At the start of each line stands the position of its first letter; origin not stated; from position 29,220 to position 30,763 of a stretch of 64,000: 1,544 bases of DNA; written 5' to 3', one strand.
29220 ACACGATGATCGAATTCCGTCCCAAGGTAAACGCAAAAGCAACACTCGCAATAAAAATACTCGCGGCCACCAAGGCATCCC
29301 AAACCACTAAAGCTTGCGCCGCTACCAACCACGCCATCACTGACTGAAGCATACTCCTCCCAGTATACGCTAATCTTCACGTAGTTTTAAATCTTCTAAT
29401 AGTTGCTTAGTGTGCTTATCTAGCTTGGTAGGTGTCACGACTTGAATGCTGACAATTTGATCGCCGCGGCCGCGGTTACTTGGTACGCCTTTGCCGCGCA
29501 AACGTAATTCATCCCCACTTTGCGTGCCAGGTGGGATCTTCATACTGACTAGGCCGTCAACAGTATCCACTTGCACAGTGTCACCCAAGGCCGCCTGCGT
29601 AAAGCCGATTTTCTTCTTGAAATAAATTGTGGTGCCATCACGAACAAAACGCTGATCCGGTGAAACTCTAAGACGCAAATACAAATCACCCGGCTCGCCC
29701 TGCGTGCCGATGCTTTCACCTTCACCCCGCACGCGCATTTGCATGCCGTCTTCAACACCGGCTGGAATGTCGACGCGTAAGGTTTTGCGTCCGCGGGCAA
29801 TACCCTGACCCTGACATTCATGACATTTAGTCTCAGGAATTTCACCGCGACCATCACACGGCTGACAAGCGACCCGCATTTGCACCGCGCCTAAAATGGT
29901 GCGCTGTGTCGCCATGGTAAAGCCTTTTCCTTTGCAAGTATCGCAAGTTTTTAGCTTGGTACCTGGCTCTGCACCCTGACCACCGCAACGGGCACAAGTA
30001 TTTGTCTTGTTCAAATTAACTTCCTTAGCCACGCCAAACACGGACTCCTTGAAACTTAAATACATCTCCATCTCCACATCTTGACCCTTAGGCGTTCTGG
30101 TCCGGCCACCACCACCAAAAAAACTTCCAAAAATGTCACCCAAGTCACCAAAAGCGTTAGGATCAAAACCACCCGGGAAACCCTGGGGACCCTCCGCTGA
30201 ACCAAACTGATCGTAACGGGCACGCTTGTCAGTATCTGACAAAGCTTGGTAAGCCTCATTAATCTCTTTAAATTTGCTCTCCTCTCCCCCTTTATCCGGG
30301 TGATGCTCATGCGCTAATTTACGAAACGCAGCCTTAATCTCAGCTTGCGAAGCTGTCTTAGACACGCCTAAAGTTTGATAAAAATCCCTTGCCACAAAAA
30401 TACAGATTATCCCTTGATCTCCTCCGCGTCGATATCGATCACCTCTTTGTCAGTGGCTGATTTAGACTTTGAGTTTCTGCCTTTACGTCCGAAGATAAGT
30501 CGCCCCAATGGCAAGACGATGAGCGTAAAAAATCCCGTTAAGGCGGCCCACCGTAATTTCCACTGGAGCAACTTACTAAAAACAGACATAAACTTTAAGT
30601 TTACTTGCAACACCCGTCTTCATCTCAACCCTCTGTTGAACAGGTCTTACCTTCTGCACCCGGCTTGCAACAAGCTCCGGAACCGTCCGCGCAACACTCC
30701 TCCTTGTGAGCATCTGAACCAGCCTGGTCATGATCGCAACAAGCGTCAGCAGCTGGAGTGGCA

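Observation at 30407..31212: Three small ORFs inserted between dnaK and dnaJ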

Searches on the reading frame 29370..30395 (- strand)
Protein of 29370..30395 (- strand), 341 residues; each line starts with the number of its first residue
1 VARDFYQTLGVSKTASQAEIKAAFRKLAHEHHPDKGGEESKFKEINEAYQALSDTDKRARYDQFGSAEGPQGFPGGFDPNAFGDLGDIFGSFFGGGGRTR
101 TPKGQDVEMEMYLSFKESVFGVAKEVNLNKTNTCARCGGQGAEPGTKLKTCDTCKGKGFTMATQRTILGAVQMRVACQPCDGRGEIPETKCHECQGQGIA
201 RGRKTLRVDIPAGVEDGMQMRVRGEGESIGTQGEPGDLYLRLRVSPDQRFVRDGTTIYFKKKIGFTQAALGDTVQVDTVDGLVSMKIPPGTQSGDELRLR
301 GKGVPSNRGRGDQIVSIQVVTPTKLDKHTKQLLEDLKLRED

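Call 3: search_protein_families(library=pfam, proteins=[window:29370-30395:-], max_evalue=1)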
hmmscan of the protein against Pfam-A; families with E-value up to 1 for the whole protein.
window:29370-30395:- (341 aa): 6 families
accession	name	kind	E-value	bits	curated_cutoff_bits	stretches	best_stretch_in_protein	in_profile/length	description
PF01556.23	DnaJ_C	-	8.1e-46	156.3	26.6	1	107-322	1-152/152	DnaJ C terminal domain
PF00226.36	DnaJ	-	4.8e-23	81.5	27.8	1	4-62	1-63/63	DnaJ domain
PF00684.25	DnaJ_CXXCXGXG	-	2.3e-15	57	32.7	1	134-198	1-65/65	DnaJ central domain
PF15777.11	Anti-TRAP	-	0.019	15.4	32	2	173-200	9-42/59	Tryptophan RNA-binding attenuator protein inhibitory protein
PF25436.1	BSD2_CRD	-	0.056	14.1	27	1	175-200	3-25/69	BSD2 cysteine rich domain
PF17302.8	DUF5351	-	0.095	13.4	27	0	131-142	17-28/29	Family of unknown function (DUF5351)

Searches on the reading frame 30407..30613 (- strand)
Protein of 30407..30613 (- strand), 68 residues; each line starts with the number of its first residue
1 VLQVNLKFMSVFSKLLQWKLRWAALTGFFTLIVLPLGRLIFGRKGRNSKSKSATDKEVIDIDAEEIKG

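Call 3: search_protein_families(library=pfam, proteins=[window:30407-30613:-], max_evalue=1)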
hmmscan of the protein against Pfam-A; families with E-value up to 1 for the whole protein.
window:30407-30613:- (68 aa): 0 families

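Call 4: search_protein_families(library=ncbifam, proteins=[window:30407-30613:-], max_evalue=1)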
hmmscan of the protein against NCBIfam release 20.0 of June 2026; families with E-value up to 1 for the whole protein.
window:30407-30613:- (68 aa): 0 families

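Call 68: search_protein_families(library=phrogs, proteins=[window:30407-30589:-], max_evalue=0.01)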
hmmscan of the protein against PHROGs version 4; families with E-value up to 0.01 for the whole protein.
window:30407-30589:- (60 aa): 0 families

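Call 78: search_protein_families(library=padloc, proteins=[window:30407-30589:-], max_evalue=0.01)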
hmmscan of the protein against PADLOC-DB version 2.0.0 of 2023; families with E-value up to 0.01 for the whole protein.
window:30407-30589:- (60 aa): 0 families
